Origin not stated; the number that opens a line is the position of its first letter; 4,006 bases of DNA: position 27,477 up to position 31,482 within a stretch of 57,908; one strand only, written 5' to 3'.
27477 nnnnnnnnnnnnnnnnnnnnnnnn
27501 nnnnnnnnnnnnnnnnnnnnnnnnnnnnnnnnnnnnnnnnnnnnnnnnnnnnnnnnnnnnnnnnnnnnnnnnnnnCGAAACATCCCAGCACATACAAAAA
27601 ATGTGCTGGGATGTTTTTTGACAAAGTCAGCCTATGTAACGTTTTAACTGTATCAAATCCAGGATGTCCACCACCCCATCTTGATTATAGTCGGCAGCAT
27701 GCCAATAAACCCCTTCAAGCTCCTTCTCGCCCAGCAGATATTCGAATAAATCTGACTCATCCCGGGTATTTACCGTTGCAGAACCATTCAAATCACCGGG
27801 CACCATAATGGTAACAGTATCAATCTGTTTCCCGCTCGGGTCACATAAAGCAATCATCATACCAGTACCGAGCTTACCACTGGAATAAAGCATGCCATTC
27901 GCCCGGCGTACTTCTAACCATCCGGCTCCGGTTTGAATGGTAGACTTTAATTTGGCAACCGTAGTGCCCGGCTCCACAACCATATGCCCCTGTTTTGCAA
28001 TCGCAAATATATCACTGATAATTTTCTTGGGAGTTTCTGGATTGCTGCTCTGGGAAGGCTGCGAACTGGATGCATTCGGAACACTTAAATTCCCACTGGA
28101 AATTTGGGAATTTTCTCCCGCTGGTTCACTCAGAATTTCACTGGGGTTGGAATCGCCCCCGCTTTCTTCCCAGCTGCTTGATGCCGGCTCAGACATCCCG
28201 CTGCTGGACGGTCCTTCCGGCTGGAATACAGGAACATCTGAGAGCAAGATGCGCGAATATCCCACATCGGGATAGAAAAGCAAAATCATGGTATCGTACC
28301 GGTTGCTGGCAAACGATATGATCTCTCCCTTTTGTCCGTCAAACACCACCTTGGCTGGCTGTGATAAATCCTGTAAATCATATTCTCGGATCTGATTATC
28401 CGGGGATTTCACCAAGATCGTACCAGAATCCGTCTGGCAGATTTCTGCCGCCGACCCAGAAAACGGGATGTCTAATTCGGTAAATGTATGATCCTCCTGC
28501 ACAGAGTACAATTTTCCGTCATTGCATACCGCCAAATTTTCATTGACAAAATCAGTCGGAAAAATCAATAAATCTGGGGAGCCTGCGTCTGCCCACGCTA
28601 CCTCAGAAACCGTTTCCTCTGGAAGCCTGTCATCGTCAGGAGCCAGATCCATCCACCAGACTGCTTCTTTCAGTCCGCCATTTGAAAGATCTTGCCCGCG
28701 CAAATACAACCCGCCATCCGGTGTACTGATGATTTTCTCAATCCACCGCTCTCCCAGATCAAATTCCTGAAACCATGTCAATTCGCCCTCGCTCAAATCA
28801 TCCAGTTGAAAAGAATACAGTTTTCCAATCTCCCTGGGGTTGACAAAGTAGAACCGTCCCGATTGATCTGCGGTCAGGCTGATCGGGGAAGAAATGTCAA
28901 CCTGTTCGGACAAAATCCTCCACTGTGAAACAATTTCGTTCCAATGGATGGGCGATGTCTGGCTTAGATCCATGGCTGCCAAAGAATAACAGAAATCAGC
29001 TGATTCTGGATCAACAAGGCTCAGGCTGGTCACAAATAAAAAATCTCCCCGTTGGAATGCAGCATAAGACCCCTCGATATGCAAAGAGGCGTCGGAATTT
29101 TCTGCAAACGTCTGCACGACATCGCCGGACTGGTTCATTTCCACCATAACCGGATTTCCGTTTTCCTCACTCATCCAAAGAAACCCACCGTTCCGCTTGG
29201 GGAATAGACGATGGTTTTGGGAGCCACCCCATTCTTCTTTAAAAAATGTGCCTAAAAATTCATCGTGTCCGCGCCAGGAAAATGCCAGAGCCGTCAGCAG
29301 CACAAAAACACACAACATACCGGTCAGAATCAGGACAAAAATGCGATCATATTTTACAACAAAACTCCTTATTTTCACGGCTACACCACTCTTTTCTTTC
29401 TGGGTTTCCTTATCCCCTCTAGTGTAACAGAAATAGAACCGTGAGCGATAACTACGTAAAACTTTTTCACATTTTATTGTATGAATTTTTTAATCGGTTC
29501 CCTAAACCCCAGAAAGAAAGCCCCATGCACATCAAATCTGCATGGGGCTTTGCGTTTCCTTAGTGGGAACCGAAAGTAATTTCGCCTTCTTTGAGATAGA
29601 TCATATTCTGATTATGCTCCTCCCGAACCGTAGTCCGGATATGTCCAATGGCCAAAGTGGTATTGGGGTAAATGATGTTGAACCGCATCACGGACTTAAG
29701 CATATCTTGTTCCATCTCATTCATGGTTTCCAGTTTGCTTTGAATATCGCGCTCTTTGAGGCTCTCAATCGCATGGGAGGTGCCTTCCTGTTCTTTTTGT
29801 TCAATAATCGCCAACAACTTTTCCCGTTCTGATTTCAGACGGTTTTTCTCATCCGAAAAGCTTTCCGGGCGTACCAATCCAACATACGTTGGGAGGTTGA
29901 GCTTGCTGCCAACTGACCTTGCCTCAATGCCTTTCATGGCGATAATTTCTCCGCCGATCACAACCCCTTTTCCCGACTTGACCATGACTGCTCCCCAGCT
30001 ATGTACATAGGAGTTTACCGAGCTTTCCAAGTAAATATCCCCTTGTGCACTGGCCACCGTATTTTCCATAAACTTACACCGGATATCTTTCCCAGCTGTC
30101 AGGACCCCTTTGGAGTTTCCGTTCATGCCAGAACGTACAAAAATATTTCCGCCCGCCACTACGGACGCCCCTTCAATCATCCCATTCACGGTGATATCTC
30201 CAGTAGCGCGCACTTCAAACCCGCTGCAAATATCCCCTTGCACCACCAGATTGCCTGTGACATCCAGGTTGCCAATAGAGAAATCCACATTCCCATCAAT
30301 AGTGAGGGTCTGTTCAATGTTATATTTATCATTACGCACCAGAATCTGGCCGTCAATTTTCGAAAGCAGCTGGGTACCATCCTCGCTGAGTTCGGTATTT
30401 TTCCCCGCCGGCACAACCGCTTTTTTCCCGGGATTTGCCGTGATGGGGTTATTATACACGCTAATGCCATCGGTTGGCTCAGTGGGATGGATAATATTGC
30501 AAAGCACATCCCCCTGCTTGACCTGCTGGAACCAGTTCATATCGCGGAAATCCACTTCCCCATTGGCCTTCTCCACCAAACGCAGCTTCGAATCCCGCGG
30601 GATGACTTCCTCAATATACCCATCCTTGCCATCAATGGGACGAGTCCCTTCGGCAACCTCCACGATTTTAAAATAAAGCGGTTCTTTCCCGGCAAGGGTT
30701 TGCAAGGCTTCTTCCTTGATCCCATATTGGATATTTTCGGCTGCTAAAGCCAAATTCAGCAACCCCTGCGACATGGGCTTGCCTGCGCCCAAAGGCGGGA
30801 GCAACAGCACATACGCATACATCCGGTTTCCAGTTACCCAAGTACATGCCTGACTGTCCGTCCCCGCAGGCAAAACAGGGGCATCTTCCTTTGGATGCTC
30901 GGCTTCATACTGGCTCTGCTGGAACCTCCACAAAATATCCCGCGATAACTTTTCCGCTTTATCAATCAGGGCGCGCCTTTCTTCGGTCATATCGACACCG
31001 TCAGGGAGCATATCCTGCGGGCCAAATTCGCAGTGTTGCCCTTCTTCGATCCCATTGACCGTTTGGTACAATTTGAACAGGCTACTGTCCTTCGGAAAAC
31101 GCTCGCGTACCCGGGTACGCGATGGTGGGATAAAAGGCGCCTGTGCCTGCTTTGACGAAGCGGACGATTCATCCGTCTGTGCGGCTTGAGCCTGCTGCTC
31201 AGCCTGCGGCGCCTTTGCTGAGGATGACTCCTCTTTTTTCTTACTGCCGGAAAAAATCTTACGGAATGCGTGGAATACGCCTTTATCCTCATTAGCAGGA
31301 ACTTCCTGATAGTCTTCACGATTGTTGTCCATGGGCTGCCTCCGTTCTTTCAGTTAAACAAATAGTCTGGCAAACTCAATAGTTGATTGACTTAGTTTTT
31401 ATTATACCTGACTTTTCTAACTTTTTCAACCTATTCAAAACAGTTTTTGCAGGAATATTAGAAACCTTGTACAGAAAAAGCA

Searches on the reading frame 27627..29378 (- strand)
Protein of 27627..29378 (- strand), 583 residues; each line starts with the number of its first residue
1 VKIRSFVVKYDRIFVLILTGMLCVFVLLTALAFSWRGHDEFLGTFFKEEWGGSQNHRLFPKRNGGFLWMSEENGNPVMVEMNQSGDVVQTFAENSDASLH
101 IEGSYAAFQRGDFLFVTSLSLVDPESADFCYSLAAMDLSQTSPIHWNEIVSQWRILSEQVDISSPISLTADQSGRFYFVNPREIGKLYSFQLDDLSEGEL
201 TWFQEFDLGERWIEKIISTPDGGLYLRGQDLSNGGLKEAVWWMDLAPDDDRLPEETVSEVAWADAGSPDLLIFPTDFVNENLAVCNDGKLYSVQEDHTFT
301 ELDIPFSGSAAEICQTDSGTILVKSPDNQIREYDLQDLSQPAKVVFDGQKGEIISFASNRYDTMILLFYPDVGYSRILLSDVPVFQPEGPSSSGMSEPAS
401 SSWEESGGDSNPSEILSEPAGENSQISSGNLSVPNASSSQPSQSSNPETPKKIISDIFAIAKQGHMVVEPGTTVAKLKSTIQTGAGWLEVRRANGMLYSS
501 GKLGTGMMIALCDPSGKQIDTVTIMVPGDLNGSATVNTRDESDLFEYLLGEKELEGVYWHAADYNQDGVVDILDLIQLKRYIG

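Call 7: search_protein_families(library=pfam, proteins=[window:27627-29378:-])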
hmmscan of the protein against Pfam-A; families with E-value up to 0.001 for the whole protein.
window:27627-29378:- (583 aa): 1 family
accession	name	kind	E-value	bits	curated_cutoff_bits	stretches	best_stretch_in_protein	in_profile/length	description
PF00404.24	Dockerin_1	-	5.1e-09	36.6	22.9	1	527-582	1-56/57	Dockerin type I domain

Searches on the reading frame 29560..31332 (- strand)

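Call 7: search_protein_families(library=pfam, proteins=[window:29560-31332:-])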
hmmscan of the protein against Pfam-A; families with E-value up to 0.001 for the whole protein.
window:29560-31332:- (590 aa): 3 families
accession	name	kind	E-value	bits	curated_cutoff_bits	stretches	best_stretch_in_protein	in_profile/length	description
PF03961.19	FapA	-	2.5e-49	168.8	31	1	342-585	2-272/272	Flagellar Assembly Protein A beta solenoid domain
PF20250.3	FapA_N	-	2.2e-36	125.3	27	1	166-334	5-177/178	Flagellar Assembly Protein A N-terminal region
PF03775.22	MinC_C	-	3.7e-05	24.1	33.2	0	364-414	2-49/102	Septum formation inhibitor MinC, C-terminal domain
